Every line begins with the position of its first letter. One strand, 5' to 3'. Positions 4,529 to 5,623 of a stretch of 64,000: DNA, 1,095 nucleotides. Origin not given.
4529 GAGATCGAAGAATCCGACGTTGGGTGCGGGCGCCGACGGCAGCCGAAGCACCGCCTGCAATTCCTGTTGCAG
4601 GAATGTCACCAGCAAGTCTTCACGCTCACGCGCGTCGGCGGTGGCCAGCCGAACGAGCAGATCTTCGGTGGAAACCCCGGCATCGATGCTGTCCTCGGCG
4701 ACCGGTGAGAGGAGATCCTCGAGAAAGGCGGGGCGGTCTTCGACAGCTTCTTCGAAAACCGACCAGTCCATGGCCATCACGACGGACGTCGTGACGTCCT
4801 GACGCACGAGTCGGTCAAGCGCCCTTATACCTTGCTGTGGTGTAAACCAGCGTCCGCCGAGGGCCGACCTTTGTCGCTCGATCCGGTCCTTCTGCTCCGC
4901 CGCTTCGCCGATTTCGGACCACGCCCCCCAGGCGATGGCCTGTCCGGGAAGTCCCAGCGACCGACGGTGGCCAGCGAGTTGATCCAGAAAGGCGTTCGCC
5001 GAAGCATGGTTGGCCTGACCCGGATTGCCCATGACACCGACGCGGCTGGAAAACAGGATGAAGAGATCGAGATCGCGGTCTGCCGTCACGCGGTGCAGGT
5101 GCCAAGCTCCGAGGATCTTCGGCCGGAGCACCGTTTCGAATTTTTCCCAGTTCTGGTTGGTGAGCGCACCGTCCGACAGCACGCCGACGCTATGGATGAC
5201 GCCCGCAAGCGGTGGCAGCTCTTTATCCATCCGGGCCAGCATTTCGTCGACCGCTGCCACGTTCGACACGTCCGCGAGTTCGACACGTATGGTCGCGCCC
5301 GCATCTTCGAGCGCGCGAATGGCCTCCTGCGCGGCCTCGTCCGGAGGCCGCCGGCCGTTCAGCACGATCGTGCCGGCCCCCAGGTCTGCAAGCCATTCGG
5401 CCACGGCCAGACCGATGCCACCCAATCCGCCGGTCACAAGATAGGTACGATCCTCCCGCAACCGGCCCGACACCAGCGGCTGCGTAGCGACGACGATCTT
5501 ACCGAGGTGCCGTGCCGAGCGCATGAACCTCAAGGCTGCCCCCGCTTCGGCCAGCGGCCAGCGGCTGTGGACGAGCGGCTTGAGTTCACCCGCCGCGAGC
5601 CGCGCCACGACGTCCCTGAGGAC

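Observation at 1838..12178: One-polypeptide highly-reducing PKS module with a C-methyltransferase, followed by a second KS and an AT-like stub, with no second ACP or release domain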

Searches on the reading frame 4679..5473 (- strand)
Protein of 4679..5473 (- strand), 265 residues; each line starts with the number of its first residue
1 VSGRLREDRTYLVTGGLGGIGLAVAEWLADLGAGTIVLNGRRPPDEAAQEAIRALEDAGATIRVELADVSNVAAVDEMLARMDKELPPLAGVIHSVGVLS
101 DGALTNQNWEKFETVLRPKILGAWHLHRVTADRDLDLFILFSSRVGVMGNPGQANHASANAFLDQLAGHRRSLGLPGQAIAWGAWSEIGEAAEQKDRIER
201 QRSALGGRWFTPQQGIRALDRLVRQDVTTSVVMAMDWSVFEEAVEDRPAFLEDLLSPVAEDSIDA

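Call 57: search_solved_structures(query=window:4679-5473:-, max_evalue=1e-10, show_alignments=3)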
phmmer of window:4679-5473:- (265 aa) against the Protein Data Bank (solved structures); distinct sequences matched with E-value up to 1e-10: 54.
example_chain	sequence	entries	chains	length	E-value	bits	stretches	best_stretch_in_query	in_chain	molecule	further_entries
3mjv_A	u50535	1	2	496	4.3e-47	164.1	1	10-251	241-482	AmphB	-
3mjc_A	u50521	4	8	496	1.1e-46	162.8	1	10-251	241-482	AmphB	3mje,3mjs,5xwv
4dif_A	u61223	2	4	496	2.8e-46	161.4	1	10-251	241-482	AmphB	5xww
3mjt_A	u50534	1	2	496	4.8e-46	160.6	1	10-251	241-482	AmphB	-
9d2y_A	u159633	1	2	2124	5.5e-44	153.9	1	6-229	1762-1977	Multifunctional mycocerosic acid synthase membrane-associated MAS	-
9d2z_A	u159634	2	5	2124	5.5e-44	153.9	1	6-229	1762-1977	Mycocerosic acid synthase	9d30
6w7s_A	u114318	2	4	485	2.5e-38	135.4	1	9-253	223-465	EryAI | KR1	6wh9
2fr0_A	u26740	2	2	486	2.5e-38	135.4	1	9-253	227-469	Erythromycin synthase, EryAI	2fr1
7s6b_C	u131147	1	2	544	1.5e-37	132.8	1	9-246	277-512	Polyketide synthase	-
7m7i_B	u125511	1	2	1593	3.1e-37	131.8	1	9-252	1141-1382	EryAI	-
7m7j_B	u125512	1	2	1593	3.1e-37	131.8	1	9-252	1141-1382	EryAI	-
7m7e_B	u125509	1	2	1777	3.6e-37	131.6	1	9-252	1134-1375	6-deoxyerythronolide-B synthase EryA2, modules 3 and 4,EryAI,6-deoxyerythronolide-B syntha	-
7m7f_B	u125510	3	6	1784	3.6e-37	131.6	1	9-252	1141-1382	EryAI,6-deoxyerythronolide-B synthase EryA3, modules 5 and 6 chimera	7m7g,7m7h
8tjn_B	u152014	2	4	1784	3.6e-37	131.6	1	9-252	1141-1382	EryAI,6-deoxyerythronolide-B synthase EryA3, modules 5 and 6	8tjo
5bp4_A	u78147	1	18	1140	4.9e-37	131.1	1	6-222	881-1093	Mycocerosic acid synthase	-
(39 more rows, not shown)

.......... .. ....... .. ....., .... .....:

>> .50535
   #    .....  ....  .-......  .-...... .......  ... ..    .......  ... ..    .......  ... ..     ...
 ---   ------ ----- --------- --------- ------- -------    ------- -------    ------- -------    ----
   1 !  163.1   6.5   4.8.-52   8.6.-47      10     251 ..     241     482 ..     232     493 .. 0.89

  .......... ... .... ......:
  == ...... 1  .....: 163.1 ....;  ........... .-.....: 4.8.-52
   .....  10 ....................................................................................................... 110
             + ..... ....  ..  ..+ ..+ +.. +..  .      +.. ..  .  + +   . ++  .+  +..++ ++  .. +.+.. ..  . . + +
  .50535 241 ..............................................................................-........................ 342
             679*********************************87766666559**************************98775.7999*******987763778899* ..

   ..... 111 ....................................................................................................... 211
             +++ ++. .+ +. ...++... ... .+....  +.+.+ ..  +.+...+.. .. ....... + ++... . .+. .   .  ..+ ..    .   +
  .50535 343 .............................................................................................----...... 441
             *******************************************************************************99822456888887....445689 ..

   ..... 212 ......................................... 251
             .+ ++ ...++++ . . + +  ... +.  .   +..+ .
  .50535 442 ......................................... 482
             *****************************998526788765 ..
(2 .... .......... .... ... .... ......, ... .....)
